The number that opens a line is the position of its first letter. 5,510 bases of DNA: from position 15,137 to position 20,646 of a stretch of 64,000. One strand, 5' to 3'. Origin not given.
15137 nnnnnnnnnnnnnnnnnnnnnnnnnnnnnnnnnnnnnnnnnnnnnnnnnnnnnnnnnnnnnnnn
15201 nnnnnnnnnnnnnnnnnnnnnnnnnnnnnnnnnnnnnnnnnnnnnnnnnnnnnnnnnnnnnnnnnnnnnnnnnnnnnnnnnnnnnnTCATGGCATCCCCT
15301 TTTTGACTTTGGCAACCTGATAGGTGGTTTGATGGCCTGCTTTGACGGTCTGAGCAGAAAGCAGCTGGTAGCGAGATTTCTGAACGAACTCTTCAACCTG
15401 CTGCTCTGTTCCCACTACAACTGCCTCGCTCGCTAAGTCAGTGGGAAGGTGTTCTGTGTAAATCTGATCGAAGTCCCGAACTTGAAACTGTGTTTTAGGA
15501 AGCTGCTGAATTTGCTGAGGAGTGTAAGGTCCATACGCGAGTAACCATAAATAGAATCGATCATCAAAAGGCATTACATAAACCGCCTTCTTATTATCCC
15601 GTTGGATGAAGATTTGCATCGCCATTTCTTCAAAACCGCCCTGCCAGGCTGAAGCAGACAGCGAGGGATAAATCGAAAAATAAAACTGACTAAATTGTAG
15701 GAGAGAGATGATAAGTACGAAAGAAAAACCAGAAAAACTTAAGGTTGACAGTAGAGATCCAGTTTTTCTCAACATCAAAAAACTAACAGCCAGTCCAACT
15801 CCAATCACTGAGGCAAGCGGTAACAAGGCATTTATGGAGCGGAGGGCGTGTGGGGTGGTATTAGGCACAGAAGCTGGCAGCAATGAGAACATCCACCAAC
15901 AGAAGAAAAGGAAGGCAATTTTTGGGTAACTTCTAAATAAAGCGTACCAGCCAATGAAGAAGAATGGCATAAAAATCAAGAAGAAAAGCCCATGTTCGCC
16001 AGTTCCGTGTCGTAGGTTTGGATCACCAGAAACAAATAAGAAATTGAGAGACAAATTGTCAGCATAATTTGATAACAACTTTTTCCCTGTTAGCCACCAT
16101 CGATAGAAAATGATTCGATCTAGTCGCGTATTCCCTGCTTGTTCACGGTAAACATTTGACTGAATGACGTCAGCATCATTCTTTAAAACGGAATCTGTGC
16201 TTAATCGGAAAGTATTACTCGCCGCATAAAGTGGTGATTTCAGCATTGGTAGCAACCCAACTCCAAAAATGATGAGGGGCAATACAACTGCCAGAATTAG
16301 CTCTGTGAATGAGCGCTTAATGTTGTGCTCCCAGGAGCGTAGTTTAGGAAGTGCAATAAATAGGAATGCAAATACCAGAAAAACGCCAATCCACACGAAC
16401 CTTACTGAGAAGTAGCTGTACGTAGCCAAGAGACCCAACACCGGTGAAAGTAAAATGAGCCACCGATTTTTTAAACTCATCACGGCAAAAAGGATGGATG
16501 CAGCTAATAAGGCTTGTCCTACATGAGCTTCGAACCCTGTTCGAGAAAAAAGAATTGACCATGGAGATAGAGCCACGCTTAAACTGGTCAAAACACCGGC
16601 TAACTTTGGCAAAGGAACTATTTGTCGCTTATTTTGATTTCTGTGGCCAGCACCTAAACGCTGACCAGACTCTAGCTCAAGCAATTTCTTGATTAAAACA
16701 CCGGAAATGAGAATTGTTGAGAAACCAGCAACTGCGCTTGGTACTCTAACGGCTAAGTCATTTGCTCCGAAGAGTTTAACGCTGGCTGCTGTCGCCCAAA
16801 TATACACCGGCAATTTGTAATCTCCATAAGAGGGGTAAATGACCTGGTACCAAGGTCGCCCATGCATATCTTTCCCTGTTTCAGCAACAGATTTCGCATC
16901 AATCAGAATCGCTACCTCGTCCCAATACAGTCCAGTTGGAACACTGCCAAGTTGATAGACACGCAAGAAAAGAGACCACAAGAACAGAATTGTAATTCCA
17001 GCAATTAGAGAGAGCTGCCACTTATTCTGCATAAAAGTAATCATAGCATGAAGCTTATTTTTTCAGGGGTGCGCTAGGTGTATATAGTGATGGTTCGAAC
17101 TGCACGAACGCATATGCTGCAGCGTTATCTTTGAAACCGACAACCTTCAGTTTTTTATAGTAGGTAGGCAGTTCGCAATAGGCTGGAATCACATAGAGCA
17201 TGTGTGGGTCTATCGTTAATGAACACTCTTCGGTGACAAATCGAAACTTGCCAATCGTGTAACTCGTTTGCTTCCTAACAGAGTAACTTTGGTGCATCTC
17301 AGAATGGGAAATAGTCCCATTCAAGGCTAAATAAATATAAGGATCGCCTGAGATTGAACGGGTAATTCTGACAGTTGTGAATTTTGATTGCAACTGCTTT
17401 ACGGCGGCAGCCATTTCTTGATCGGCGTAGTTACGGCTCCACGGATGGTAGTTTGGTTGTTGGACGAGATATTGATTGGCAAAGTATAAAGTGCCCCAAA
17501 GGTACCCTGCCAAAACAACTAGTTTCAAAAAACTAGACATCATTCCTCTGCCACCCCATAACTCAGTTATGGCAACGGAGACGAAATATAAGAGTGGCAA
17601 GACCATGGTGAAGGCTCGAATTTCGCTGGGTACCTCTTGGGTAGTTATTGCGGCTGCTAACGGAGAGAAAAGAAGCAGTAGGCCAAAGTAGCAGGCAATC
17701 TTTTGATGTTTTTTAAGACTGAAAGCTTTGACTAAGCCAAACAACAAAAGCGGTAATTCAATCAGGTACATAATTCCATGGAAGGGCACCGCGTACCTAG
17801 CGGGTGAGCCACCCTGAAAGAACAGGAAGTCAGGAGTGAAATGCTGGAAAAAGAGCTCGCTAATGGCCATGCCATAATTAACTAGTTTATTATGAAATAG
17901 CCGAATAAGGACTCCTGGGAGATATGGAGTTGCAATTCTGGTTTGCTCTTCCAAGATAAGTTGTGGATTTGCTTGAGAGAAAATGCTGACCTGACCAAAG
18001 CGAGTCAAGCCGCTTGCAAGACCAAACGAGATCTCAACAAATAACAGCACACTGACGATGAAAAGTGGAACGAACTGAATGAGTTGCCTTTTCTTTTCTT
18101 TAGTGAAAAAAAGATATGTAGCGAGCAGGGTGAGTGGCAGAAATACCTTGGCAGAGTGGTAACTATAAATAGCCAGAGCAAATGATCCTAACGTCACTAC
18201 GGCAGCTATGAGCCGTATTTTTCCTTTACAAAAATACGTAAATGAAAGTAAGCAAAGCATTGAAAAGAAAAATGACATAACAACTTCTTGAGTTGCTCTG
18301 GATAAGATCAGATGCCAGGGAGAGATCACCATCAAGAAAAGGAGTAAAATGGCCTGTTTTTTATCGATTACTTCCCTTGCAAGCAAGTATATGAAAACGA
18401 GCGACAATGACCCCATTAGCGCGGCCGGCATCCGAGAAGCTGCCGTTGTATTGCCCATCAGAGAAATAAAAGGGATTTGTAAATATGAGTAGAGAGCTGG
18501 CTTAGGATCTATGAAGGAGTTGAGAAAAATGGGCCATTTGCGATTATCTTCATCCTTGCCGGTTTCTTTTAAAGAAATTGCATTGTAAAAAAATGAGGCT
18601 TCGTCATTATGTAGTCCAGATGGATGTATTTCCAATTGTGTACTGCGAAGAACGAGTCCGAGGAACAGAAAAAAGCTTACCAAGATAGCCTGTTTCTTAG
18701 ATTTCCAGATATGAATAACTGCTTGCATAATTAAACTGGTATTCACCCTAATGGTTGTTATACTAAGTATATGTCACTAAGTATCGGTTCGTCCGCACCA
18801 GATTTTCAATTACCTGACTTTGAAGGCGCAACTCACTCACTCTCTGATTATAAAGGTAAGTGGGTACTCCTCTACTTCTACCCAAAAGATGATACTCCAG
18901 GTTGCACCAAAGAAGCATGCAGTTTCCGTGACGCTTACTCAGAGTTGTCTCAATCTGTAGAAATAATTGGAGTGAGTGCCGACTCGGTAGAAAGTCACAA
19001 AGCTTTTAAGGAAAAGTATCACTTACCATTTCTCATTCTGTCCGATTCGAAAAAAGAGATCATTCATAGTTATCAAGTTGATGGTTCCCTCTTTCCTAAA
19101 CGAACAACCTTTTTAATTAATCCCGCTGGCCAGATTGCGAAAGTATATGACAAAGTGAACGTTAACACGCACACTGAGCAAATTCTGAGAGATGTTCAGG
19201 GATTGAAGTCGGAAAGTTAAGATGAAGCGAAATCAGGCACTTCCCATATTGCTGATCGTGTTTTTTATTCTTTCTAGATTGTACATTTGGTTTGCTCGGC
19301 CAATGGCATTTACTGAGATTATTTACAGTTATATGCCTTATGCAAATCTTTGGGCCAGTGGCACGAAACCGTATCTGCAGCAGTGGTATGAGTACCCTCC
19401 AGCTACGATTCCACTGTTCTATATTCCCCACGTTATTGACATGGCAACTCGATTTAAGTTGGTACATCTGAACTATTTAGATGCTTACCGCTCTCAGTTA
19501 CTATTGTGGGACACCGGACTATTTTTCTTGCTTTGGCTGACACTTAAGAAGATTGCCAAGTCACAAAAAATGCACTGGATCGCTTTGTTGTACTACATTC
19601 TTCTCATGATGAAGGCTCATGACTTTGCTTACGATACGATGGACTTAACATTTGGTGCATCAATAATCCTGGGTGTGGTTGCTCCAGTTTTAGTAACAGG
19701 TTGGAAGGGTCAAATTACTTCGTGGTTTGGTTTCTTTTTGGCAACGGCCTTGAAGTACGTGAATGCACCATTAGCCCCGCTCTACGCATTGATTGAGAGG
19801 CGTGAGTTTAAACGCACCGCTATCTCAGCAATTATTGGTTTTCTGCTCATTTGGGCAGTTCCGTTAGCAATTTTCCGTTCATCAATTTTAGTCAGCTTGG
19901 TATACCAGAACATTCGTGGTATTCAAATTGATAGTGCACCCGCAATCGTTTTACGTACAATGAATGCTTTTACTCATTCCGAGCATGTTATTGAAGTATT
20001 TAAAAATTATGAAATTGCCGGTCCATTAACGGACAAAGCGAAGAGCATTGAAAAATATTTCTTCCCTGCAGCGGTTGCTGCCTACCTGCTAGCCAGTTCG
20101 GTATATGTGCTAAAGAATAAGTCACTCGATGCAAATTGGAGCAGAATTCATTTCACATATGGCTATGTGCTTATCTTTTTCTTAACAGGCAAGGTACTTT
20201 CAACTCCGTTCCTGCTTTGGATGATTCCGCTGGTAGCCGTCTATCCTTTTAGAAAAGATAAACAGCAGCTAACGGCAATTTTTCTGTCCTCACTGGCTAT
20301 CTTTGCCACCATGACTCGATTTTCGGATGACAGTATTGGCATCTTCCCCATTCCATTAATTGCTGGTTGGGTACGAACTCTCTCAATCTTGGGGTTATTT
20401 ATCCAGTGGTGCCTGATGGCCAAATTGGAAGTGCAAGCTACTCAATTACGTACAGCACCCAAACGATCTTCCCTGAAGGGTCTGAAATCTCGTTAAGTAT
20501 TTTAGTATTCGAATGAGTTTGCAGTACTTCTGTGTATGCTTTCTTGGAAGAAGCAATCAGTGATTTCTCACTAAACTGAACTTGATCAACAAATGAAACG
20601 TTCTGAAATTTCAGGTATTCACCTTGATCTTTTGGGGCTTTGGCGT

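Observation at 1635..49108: Extreme expansion of GT-C-type polytopic membrane glycosyltransferases (about 15 genes, seven PMT_2/ArnT-like)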

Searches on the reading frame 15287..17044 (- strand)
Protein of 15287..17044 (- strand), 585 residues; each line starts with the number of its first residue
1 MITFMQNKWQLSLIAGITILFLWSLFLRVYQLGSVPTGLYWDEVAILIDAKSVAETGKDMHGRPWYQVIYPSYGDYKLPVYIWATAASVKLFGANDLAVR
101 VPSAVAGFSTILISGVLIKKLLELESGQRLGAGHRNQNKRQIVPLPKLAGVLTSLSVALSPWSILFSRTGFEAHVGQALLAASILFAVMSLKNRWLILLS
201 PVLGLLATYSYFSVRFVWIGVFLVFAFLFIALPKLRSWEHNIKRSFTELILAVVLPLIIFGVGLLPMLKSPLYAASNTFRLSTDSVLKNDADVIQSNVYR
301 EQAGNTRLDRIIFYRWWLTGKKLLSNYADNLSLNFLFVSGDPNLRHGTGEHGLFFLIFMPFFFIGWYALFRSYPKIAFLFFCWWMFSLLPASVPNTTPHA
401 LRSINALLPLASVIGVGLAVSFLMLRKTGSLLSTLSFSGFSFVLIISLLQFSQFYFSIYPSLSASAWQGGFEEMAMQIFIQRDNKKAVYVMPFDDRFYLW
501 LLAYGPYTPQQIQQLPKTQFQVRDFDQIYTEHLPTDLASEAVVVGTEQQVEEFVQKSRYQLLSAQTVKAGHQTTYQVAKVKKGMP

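Call 4: search_protein_families(library=pfam, proteins=[window:15287-17044:-], max_evalue=0.01)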
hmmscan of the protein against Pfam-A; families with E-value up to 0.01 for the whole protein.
window:15287-17044:- (585 aa): 1 family
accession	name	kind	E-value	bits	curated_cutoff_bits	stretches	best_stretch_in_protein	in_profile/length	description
PF13231.12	PMT_2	-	0.0033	18.1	26.1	1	79-123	4-48/160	Dolichyl-phosphate-mannose-protein mannosyltransferase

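Call 13: search_protein_families(library=ncbifam, proteins=[window:15287-17044:-], max_evalue=1)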
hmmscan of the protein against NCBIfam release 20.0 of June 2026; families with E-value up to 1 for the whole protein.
window:15287-17044:- (585 aa): 2 families
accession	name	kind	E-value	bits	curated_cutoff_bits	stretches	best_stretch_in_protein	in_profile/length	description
TIGR03663.1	TIGR03663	subfamily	0.003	16.7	126.25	1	19-122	6-96/435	flippase activity-associated protein Agl23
NF011430.0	PRK14861.1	subfamily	0.042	13.3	62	1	245-288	6-49/61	twin arginine translocase protein A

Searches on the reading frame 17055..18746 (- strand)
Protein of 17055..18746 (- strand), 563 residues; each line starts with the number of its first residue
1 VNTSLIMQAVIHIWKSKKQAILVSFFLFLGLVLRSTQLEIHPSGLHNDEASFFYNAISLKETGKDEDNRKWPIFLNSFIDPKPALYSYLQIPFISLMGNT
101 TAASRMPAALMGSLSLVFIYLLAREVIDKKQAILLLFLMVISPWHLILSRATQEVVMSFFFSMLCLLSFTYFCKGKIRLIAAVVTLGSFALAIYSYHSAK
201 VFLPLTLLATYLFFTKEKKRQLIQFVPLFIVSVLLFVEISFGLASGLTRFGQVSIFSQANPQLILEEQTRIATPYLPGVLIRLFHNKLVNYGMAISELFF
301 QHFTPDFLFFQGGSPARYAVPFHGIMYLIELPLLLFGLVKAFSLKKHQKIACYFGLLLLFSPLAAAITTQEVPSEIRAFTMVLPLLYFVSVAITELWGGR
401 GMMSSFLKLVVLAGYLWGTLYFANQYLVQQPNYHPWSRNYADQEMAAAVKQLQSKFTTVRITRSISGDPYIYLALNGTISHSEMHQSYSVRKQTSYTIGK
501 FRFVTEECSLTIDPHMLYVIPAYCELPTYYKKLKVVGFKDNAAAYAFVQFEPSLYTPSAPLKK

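Call 4: search_protein_families(library=pfam, proteins=[window:17055-18746:-], max_evalue=0.01)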
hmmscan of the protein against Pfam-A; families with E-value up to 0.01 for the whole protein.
window:17055-18746:- (563 aa): 1 family
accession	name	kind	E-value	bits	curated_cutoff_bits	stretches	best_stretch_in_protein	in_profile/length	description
PF13231.12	PMT_2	-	2.2e-12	47.9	26.1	1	82-236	2-151/160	Dolichyl-phosphate-mannose-protein mannosyltransferase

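Call 13: search_protein_families(library=ncbifam, proteins=[window:17055-18746:-], max_evalue=1)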
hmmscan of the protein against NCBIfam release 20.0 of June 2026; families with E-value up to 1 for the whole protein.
window:17055-18746:- (563 aa): 1 family
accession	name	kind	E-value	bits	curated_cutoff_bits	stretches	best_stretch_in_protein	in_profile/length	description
TIGR03663.1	TIGR03663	subfamily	1.8e-08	33.9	126.25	1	22-245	3-224/435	flippase activity-associated protein Agl23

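Call 58: search_solved_structures(query=window:17055-18746:-, max_evalue=1, show_alignments=2)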
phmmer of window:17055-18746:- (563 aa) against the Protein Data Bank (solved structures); distinct sequences matched with E-value up to 1: 0.

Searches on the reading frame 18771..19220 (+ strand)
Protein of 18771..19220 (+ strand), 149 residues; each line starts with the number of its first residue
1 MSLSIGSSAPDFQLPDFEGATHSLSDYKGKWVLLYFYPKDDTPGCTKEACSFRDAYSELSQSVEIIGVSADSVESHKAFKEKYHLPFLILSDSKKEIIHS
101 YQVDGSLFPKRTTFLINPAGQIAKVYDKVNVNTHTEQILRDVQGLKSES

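Call 4: search_protein_families(library=pfam, proteins=[window:18771-19220:+], max_evalue=0.01)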
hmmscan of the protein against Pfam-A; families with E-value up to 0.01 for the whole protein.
window:18771-19220:+ (149 aa): 3 families
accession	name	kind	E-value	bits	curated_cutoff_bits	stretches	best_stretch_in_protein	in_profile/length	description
PF00578.27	AhpC-TSA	-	1.1e-41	142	26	1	5-124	1-123/124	AhpC/TSA family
PF08534.16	Redoxin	-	2.2e-22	79.9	26.6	1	6-136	3-141/148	Redoxin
PF13905.12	Thioredoxin_8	-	3.3e-05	24.6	27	1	29-121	1-93/94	Thioredoxin-like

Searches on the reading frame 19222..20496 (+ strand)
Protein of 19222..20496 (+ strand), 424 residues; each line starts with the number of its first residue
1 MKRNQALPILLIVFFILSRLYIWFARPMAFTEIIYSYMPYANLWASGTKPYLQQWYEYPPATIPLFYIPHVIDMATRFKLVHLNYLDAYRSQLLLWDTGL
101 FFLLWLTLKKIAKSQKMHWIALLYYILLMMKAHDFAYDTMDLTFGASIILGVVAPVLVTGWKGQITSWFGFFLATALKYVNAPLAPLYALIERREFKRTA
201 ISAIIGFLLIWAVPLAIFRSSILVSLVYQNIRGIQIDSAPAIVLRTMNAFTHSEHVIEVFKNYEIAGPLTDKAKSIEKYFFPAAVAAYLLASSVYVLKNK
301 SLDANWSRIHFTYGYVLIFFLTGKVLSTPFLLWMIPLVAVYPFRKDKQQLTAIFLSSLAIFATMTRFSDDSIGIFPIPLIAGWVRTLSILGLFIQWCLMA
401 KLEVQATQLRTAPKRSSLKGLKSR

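Call 4: search_protein_families(library=pfam, proteins=[window:19222-20496:+], max_evalue=0.01)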
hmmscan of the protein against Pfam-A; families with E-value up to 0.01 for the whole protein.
window:19222-20496:+ (424 aa): 0 families

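Call 12: search_protein_families(library=pfam, proteins=[window:19222-20496:+], max_evalue=10)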
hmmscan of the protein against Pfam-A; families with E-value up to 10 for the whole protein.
window:19222-20496:+ (424 aa): 4 families
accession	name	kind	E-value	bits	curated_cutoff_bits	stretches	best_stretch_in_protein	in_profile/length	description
PF14256.11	YwiC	-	0.011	16.4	25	1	275-340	26-91/126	YwiC-like protein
PF18895.5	T4SS_pilin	-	0.095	13.2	26.6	1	192-215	43-66/71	Type IV secretion system pilin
PF12841.12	YvrJ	-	0.16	12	29.5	1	279-290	5-16/36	YvrJ protein family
PF14015.11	DUF4231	-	0.27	12.1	24.7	1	146-177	23-55/103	Protein of unknown function (DUF4231)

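Call 13: search_protein_families(library=ncbifam, proteins=[window:19222-20496:+], max_evalue=1)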
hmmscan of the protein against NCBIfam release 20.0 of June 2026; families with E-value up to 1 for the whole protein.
window:19222-20496:+ (424 aa): 0 families

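Call 25: find_homologous_proteins(query=window:19222-20496:+)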
Query window:19222-20496:+ (424 aa): 129 proteins with E <= 0.001 among 8000 candidates; the best 120 are listed.
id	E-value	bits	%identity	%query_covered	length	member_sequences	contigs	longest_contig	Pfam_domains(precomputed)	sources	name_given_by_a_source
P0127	2.7e-276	935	100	100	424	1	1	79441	-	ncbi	-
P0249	8.3e-189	646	67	100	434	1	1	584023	-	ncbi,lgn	-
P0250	3.2e-187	641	70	96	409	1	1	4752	-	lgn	-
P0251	1.2e-162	560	65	91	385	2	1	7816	-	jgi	-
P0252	1.1e-153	531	61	93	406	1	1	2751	-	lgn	-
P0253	8.4e-150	518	61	91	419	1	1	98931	-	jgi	jgi:hypothetical protein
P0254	7.2e-146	505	59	92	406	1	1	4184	-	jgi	jgi:hypothetical protein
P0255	4.6e-142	492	57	91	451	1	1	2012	-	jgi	jgi:hypothetical protein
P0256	6.3e-142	492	58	93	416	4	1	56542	-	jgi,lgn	-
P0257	5.8e-139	482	57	91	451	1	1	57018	-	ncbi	-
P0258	1.8e-138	481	56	91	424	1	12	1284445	-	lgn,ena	-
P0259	7.7e-138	478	55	95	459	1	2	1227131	-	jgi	jgi:hypothetical protein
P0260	1.9e-137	477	56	93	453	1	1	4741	-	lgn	-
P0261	5.6e-135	469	52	97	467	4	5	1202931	-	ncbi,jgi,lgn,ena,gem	-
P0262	1.3e-133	465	57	91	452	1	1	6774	-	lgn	-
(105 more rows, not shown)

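Call 33: predict_structure(alignment_id=A1)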
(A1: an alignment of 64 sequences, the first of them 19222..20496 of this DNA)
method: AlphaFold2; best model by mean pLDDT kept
length: 424 residues; sequences in the alignment: 64
mean_pLDDT: 94.9   pTM: 0.93
mean pLDDT of the five models: 94.9, 94.5, 94.2, 94.1, 94.0
residues with pLDDT >= 90: 376; 70-90: 38; 50-70: 9; < 50: 1
segments of 3 or more residues with pLDDT < 50: none
pLDDT, mean of each block of 10 residues (from residue 1): 87 98 94 94 94 88 95 98 98 98 98 98 98 96 98 98 98 96 98 97 96 78 88 96 98 94 95 96 98 98 97 98 95 98 98 98 96 97 98 98 96 76 55
secondary structure, 60 per line:
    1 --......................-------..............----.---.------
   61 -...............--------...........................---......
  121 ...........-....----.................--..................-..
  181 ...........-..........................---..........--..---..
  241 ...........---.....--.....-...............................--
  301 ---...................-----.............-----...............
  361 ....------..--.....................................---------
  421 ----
elements in order: H3-24 H32-45 H62-76 H85-111 H115-131 H133-136 H141-157 H160-177 H179-191 H193-218 H222-231 H239-251 E255-259 E262-266 H268-298 H304-322 H328-340 H346-364 H377-411

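Call 39: fold_search(model_id=the predicted structure, library=pdb)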
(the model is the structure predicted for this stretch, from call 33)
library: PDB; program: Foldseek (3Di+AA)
matches with E <= 10: 428; with E <= 0.001: 5
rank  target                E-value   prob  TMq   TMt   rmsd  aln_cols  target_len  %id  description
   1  9dm5                  2.2e-05  1.00  0.56  0.61   6.0       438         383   15  Product-Bound mannosyltransferase PimE (released 2025-06-25)
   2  9dm7_A                3.4e-05  1.00  0.54  0.61   6.3       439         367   15  mannosyltransferase PimE in complex with Fab_E6 (released 2025-06-25)
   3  9wno_A                1.4e-04  1.00  0.58  0.60   6.5       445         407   14  Cryo-EM structure of Candida glabrata GPI mannosyltransferase I bound to Dol-P-Man (released 2025-12-03)
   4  9s6r_A                5.7e-04  1.00  0.61  0.66   5.2       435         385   12  Ternary cryo-EM structure of yeast ALG3 with Dol25-PP-GlcNAc2Man5, Dol25-P-Man, and Fab (released 2026-03-18)
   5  8imx_U                8.8e-04  1.00  0.55  0.55   7.0       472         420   10  Cryo-EM structure of GPI-T with a chimeric GPI-anchored protein (released 2023-08-16)
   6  7w72_U                2.0e-03  1.00  0.54  0.55   7.6       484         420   10  Structure of a human glycosylphosphatidylinositol (GPI) transamidase (released 2022-02-16)
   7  5ezm                  2.0e-03  1.00  0.41  0.34  18.1       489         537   12  Crystal Structure of ArnT from Cupriavidus metallidurans in the apo state (released 2016-02-17)
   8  7bvc_B                2.9e-03  1.00  0.38  0.18  15.0       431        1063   12  Cryo-EM structure of Mycobacterium smegmatis arabinosyltransferase EmbA-EmbB-AcpM2 in complex with ethambutol (released 2020-04-29)
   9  9i5k_A                3.4e-03  1.00  0.44  0.39  15.4       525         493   13  Structure of the Chaetomium thermophilum Pmt4 homodimer (C2 symmetry) (released 2025-12-24)
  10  6x0o                  3.5e-03  1.00  0.32  0.15  18.8       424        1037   11  Single-Particle Cryo-EM Structure of Arabinosyltransferase EmbB from Mycobacterium smegmatis (released 2020-06-10)
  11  7wld_U                7.3e-03  1.00  0.58  0.58   6.8       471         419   11  Cryo-EM structure of the human glycosylphosphatidylinositol transamidase complex at 2.53 Angstrom resolution (released 2022-04-27)
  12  6snh_X                7.6e-03  1.00  0.54  0.49  12.1       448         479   14  Cryo-EM structure of yeast ALG6 in complex with 6AG9 Fab and Dol25-P-Glc (released 2020-03-11)
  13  7bx8_A                9.7e-03  1.00  0.36  0.17  15.7       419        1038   12  Mycobacterium smegmatis arabinosyltransferase complex EmbB2-AcpM2 in symmetric "resting state" (released 2020-05-27)
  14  9s6s_A                1.3e-02  1.00  0.48  0.39  24.3       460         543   11  Ternary cryo-EM structure of human ALG9 with Dol25-PP-GlcNAc2Man6, Dol25-P-Man and Fab (released 2026-03-18)
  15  9s6u_A                1.9e-02  1.00  0.50  0.40  23.4       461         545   11  Ternary cryo-EM structure of human ALG9 with Dol25-PP-GlcNAc2Man8, Dol25-P-Man and Fab (released 2026-03-18)
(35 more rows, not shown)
